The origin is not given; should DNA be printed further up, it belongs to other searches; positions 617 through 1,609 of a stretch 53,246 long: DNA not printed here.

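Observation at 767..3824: TPR-CHAT protease plus an unrecognisable 230-aa partner in an extra-AT-rich islet: candidate undescribed protease-effector (conflict) module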

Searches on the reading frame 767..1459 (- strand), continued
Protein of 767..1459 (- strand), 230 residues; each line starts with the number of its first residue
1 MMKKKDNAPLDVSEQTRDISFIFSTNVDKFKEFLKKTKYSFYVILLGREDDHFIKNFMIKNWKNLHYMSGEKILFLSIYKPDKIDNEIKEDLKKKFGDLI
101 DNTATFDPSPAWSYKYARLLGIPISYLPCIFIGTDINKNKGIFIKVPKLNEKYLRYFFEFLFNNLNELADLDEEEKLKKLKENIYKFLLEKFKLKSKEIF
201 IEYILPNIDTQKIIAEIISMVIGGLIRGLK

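Call 51: find_encoding_contigs(protein=P0045, flank=6000, max_places=4)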
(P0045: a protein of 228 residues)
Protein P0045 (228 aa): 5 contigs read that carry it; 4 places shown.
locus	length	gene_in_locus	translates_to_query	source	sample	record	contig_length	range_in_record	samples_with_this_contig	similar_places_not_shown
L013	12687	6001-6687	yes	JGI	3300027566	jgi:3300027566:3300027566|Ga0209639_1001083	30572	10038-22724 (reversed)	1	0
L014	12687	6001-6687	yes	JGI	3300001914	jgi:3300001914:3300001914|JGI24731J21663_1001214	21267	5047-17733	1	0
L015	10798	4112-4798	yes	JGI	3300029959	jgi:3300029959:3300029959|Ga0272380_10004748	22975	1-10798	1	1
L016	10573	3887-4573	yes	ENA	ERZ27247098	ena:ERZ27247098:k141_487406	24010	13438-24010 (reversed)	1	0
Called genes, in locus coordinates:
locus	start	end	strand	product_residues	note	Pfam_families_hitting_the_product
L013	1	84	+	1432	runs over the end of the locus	PF09373:PMBR (faint), PF05048:NosD, PF13229:Beta_helix, PF05048:NosD, PF13229:Beta_helix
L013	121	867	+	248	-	PF12670:DUF3792 (weak)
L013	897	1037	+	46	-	-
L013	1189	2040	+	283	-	PF01939:NucS_C (weak)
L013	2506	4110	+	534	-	PF00069:Pkinase, PF07714:PK_Tyr_Ser-Thr, PF03109:ABC1 (faint), PF00515:TPR_1 (faint), PF13431:TPR_17 (faint), PF07719:TPR_2 (faint), PF17874:TPR_MalT (weak), PF13414:TPR_11, +6 more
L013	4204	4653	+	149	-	PF13274:SocA_Panacea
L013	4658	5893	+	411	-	-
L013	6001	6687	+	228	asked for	-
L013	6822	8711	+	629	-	PF13289:SIR2_2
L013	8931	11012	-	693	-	PF00580:UvrD-helicase, PF13245:AAA_19, PF13604:AAA_30 (faint), PF01443:Viral_helicase1 (faint), PF13361:UvrD_C, PF13538:UvrD_C_2 (faint)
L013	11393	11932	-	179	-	-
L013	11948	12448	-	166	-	-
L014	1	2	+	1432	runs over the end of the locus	PF09373:PMBR (faint), PF05048:NosD, PF13229:Beta_helix, PF05048:NosD, PF13229:Beta_helix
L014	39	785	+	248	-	PF12670:DUF3792 (weak)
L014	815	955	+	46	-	-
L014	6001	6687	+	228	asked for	-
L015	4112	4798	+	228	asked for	-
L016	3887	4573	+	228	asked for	-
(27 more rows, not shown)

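Call 52: search_protein_families(library=pfam, proteins=[P0057, P0068, P0071, P0076, P0077, P0082, P0086, P0092, P0095, P0103], max_evalue=0.001)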
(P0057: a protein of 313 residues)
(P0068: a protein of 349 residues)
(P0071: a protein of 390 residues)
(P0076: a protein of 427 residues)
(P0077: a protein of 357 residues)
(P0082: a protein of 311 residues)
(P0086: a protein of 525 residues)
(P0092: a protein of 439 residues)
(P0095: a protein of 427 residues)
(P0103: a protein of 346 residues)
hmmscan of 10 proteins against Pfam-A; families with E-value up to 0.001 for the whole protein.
P0057 (313 aa): 0 families

P0068 (349 aa): 0 families

P0071 (390 aa): 1 family
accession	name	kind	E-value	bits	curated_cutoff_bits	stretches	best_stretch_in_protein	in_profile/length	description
PF13646.12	HEAT_2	-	3.9e-06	27.5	27.7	1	58-130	8-79/88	HEAT repeats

P0076 (427 aa): 0 families

P0077 (357 aa): 0 families

P0082 (311 aa): 0 families

P0086 (525 aa): 2 families
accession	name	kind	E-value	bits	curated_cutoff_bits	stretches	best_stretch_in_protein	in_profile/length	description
PF14550.11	Peptidase_S78_2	-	4.2e-08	33.7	24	1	45-114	32-116/126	Putative phage serine protease XkdF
PF13646.12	HEAT_2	-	3.2e-05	24.6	27.7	1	187-256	9-76/88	HEAT repeats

P0092 (439 aa): 2 families
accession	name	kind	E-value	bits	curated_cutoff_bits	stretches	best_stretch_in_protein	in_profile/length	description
PF08817.16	YukD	-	6.6e-10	40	27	1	136-202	8-75/76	WXG100 protein secretion system (Wss), protein YukD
PF11976.14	Rad60-SLD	-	1.3e-08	35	23.8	1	162-201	29-68/72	Ubiquitin-2 like Rad60 SUMO-like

P0095 (427 aa): 0 families

P0103 (346 aa): 1 family
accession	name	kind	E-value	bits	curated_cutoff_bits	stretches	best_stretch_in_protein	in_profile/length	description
PF08817.16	YukD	-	1.1e-05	26.6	27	1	5-74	3-74/76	WXG100 protein secretion system (Wss), protein YukD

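Call 53: search_protein_families(library=pfam, proteins=[L013:4658-5893:+, L008:1-1164:+, L013:6822-8711:+, L009:4310-5911:+, L007:5598-7904:+], max_evalue=1)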
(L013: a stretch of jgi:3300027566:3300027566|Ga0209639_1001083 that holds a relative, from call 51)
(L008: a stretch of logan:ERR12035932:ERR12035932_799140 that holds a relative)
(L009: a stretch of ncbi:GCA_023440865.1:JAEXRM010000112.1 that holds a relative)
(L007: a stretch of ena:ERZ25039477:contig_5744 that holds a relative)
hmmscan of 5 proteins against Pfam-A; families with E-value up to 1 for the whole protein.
L013:4658-5893:+ (411 aa): 5 families
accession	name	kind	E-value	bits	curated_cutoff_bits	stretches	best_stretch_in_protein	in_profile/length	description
PF07533.21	BRK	-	0.0065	16.6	23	0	213-225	26-38/44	BRK domain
PF06945.18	DUF1289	-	0.023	15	27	1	200-220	9-29/47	Protein of unknown function (DUF1289)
PF23195.1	UBQLN1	-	0.026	14.7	27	0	211-230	26-45/70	Ubiquilin-1-like domain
PF21096.2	RecA_C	-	0.074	13.6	27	0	211-228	29-46/57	RecA C-terminal domain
PF03672.18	UPF0154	-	0.2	12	27.1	0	159-178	13-32/60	Uncharacterised protein family (UPF0154)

L008:1-1164:+ (387 aa): 1 family
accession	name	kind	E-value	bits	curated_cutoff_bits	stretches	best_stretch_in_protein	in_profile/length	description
PF12770.12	CHAT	-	1.9e-50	172.4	24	1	131-384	4-288/289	CHAT domain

L013:6822-8711:+ (629 aa): 4 families
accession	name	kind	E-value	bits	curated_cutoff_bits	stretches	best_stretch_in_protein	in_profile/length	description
PF13289.12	SIR2_2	-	2.5e-18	67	24.5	1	143-260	1-124/141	SIR2-like domain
PF02146.23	SIR2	-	0.0066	16.9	24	1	114-157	49-93/180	Sir2 family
PF09218.15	DUF1959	-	0.0087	16.7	24.3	1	194-285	10-94/116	Domain of unknown function (DUF1959)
PF24983.1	DUF7774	-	0.23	12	26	1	95-145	14-61/97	Domain of unknown function (DUF7774)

L009:4310-5911:+ (533 aa): 3 families
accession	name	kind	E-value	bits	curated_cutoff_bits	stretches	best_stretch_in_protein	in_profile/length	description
PF12770.12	CHAT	-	3.1e-39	135.6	24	1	257-514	5-289/289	CHAT domain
PF23236.1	WH2_Lhr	-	0.12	13.4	27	0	456-484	72-100/105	Large helicase-related protein, winged-helix domain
PF08898.15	DUF1843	-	0.29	12.2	23.3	1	359-401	4-45/52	Domain of unknown function (DUF1843)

L007:5598-7904:+ (768 aa): 1 family
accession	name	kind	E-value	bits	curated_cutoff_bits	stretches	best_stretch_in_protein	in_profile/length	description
PF12770.12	CHAT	-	8.9e-50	170.2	24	1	512-765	4-288/289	CHAT domain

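Call 54: predict_structure(alignment_id=A3)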
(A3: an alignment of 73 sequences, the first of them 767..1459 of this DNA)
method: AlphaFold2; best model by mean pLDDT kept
length: 230 residues; sequences in the alignment: 73
mean_pLDDT: 88.9   pTM: 0.84
mean pLDDT of the five models: 88.9, 88.7, 88.4, 87.9, 86.9
residues with pLDDT >= 90: 149; 70-90: 56; 50-70: 24; < 50: 1
segments of 3 or more residues with pLDDT < 50: none
pLDDT, mean of each block of 10 residues (from residue 1): 60 57 74 90 97 97 96 95 91 90 81 93 97 92 96 98 98 95 96 90 88 91 82
secondary structure, 60 per line:
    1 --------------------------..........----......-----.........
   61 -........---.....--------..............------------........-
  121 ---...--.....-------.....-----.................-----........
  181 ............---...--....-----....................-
elements in order: H27-36 E41-46 H52-60 H62-69 E73-77 H86-99 H112-119 E129-133 E141-145 H151-167 H173-192 E201-204 H210-229

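Call 58: fold_search(model_id=the predicted structure, library=pdb)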
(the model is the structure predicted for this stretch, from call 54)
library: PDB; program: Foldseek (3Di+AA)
matches with E <= 10: 514; with E <= 0.001: 0
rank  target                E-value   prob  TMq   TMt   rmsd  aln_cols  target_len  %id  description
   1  2c0g_B                7.2e-03  0.47  0.24  0.25  18.0       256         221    8  Structure of PDI-related Chaperone, Wind mutant-Y53S (released 2006-08-29)
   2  1ovn_B                1.5e-02  0.33  0.24  0.24  19.6       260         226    9  Crystal Structure and Functional Analysis of Drosophila Wind-- a PDI-Related Protein (released 2004-02-24)
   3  2c0f_B                1.7e-02  0.33  0.24  0.24  18.1       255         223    8  Structure of Wind Y53F mutant (released 2006-08-29)
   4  2c0e_B                2.1e-02  0.35  0.25  0.25  17.2       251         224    9  Structure of PDI-related Chaperone, Wind with his-tag on C-terminus. (released 2006-08-29)
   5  2c0f_A                2.1e-02  0.28  0.23  0.23  18.3       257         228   10  Structure of Wind Y53F mutant (released 2006-08-29)
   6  1ovn_A                2.8e-02  0.30  0.23  0.23  17.5       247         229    9  Crystal Structure and Functional Analysis of Drosophila Wind-- a PDI-Related Protein (released 2004-02-24)
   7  4nwy_D                3.0e-02  0.92  0.29  0.47   8.7       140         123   14  Crystal structure of the b' domain of human protein disulfide isomerase-like protein of the testis (PDILT) (released 2014-04-02)
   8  4nwy_A                6.7e-02  0.87  0.32  0.49   8.3       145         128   12  Crystal structure of the b' domain of human protein disulfide isomerase-like protein of the testis (PDILT) (released 2014-04-02)
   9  2c0g_A                7.1e-02  0.30  0.24  0.24  18.6       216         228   13  Structure of PDI-related Chaperone, Wind mutant-Y53S (released 2006-08-29)
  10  2c0e_A                8.4e-02  0.20  0.23  0.23  17.6       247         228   10  Structure of PDI-related Chaperone, Wind with his-tag on C-terminus. (released 2006-08-29)
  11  2c1y_A                1.0e-01  0.16  0.22  0.22  18.2       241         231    8  Structure of PDI-related Chaperone, Wind mutant-Y55K (released 2006-08-29)
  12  3bj5                  1.2e-01  0.69  0.30  0.48  10.3       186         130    9  Alternative conformations of the x region of human protein disulphide-isomerase modulate exposure of the substrate bindi (released 2008-09-30)
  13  6trf_A                1.4e-01  0.16  0.25  0.07  13.5       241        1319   12  Chaetomium thermophilum UDP-Glucose Glucosyl Transferase (UGGT) purified from cells treated with kifunensine. (released 2020-01-08)
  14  4nwy_B                1.6e-01  0.77  0.30  0.51   9.1       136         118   11  Crystal structure of the b' domain of human protein disulfide isomerase-like protein of the testis (PDILT) (released 2014-04-02)
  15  4nwy_C                1.8e-01  0.66  0.29  0.47   8.6       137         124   13  Crystal structure of the b' domain of human protein disulfide isomerase-like protein of the testis (PDILT) (released 2014-04-02)
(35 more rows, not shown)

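Call 61: search_protein_families(library=pfam, proteins=[P0137, P0138, P0189, P0143, P0177, P0180, P0124, P0163, P0151, P0147], max_evalue=0.001)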
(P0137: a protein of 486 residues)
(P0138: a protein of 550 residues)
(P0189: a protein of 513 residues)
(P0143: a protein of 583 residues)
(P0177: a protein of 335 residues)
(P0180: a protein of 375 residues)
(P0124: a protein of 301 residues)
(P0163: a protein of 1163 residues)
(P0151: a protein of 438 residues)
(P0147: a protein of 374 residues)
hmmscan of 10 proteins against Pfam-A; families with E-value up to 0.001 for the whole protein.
P0137 (486 aa): 0 families

P0138 (550 aa): 0 families

P0189 (513 aa): 0 families

P0143 (583 aa): 3 families
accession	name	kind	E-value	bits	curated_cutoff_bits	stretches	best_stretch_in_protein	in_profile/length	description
PF00805.28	Pentapeptide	-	2e-28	98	20.2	3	476-514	2-40/40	Pentapeptide repeats (8 copies)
PF13599.13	Pentapeptide_4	-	1.7e-07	31.7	38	1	469-537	10-78/78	Pentapeptide repeat region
PF13576.12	Pentapeptide_3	-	5.6e-05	23.7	27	0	488-530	2-47/48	Pentapeptide repeats (9 copies)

P0177 (335 aa): 0 families

P0180 (375 aa): 2 families
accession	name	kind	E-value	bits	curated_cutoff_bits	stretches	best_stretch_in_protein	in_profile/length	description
PF13676.11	TIR_2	-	2.8e-13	50.9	28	1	220-324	1-101/122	TIR domain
PF01582.25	TIR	-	6.4e-06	26.5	21.3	1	225-354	6-141/179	TIR domain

P0124 (301 aa): 0 families

P0163 (1163 aa): 21 families
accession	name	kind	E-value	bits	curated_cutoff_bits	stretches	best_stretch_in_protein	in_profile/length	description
PF13424.12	TPR_12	-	1.3e-34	118.7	30.1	4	779-858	3-76/77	Tetratricopeptide repeat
PF13181.12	TPR_8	-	5.8e-32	107.5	25.7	0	877-906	3-32/34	Tetratricopeptide repeat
PF07719.23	TPR_2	-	1.1e-28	97.4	27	0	878-906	4-32/34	Tetratricopeptide repeat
PF13374.12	TPR_10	-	9.4e-25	86.3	27.5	0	877-908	4-35/42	Tetratricopeptide repeat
PF00515.34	TPR_1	-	1.2e-23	82.3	27.8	0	877-905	3-31/34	Tetratricopeptide repeat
PF24885.1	TPR_NPHP3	-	1.9e-19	70.5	100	1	830-957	102-217/239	Nephrocystin-3 TPR domain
PF13176.12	TPR_7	-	1.1e-16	59.9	27.9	0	734-763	2-31/36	Tetratricopeptide repeat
PF21020.4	Spectrin_4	-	8.9e-15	55.2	24.2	0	662-718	40-94/100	Spectrin-like repeat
PF13431.12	TPR_17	-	9.6e-12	44.6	24.4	0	683-703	13-33/34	Tetratricopeptide repeat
PF13365.12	Trypsin_2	-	5.9e-11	43.7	27.6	1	27-175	1-144/144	Trypsin-like peptidase domain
PF03028.21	Dynein_heavy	-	1e-10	42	30.5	0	678-714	23-58/115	Dynein heavy chain region D6 P-loop domain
PF12688.13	TPR_5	-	6.4e-10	39.7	24.2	0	696-713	14-31/119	Tetratrico peptide repeat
PF07721.20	TPR_4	-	1.1e-09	38.4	27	0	689-708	7-26/26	Tetratricopeptide repeat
PF21325.3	SHPRH_helical-1st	-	6.9e-09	36.3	27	0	871-907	20-56/95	E3 ubiquitin-protein ligase SHPRH, first helical domain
PF25063.1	ARM_TT21_C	-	3.5e-07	30.7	35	0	1011-1095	87-157/209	Tetratricopeptide repeat protein 21 C-terminal ARM domain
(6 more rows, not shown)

P0151 (438 aa): 0 families

P0147 (374 aa): 0 families

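Call 62: find_encoding_contigs(protein=P0054, flank=6000, max_places=4)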
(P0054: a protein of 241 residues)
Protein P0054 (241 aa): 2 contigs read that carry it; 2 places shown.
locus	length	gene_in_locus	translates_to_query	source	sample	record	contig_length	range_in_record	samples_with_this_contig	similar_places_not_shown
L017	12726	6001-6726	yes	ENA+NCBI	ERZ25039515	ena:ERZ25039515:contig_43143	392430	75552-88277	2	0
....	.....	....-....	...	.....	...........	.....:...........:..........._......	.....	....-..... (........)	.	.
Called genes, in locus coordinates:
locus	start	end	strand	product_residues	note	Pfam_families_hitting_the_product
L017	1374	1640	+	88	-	-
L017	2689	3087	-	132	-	-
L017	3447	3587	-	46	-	-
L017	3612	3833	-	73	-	-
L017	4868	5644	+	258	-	PF12690:BsuPI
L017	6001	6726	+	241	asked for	-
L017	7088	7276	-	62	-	-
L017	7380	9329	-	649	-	PF00005:ABC_tran (weak), PF02463:SMC_N (faint), PF11398:DUF2813 (weak), PF13175:AAA_15, PF13476:AAA_23, PF13304:AAA_21, PF20469:OLD-like_TOPRIM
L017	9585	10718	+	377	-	PF00149:Metallophos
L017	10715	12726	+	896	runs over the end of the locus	PF02463:SMC_N, PF13175:AAA_15, PF13476:AAA_23, PF13555:AAA_29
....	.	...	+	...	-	?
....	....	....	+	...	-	-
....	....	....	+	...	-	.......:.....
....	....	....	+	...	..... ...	-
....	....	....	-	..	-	-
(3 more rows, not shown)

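Call 63: find_encoding_contigs(protein=P0062, flank=6000, max_places=4)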
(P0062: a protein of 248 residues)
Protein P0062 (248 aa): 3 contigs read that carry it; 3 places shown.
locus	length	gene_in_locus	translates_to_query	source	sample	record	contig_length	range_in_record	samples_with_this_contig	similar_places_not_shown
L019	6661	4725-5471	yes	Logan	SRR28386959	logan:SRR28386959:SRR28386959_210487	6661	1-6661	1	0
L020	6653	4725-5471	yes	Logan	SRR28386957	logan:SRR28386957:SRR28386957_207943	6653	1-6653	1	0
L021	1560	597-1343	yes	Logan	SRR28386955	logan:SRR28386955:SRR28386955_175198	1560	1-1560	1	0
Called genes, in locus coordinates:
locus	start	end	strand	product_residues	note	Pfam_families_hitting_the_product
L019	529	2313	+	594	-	-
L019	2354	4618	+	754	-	-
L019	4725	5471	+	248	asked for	-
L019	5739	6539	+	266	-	PF12838:Fer4_7 (faint), PF14697:Fer4_21 (faint), PF00037:Fer4 (weak), PF12797:Fer4_2 (faint), PF13237:Fer4_10, PF13187:Fer4_9 (weak)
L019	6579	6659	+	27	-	?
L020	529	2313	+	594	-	-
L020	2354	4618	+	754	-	-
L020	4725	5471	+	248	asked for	-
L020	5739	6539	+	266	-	PF12838:Fer4_7 (faint), PF14697:Fer4_21 (faint), PF00037:Fer4 (weak), PF12797:Fer4_2 (faint), PF13237:Fer4_10, PF13187:Fer4_9 (weak)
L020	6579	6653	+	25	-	?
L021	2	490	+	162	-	?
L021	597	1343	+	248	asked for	-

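Call 64: find_related_loci(query=A1, collection=metagenome_contigs, flank=6000)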
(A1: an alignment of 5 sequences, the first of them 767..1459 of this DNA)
Query A1 (230 aa) in metagenome_contigs; peptide patterns used: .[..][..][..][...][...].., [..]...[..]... (x = any residue, [..] = any of these).
471 stretches matched a pattern; 1 encode a relative of the query (tblastn E <= 1e-3); 1 distinct loci.
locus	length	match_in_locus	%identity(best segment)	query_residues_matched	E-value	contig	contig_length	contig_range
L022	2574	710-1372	37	2-223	8e-51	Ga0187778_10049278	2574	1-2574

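Call 65: find_related_loci(query=A1, collection=viral_contigs, flank=6000)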
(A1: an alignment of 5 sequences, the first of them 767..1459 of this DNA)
Query A1 (230 aa) in viral_contigs; peptide patterns used: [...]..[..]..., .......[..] (x = any residue, [..] = any of these).
477 stretches matched a pattern, but none encodes a relative of the query by tblastn (E <= 1e-3).
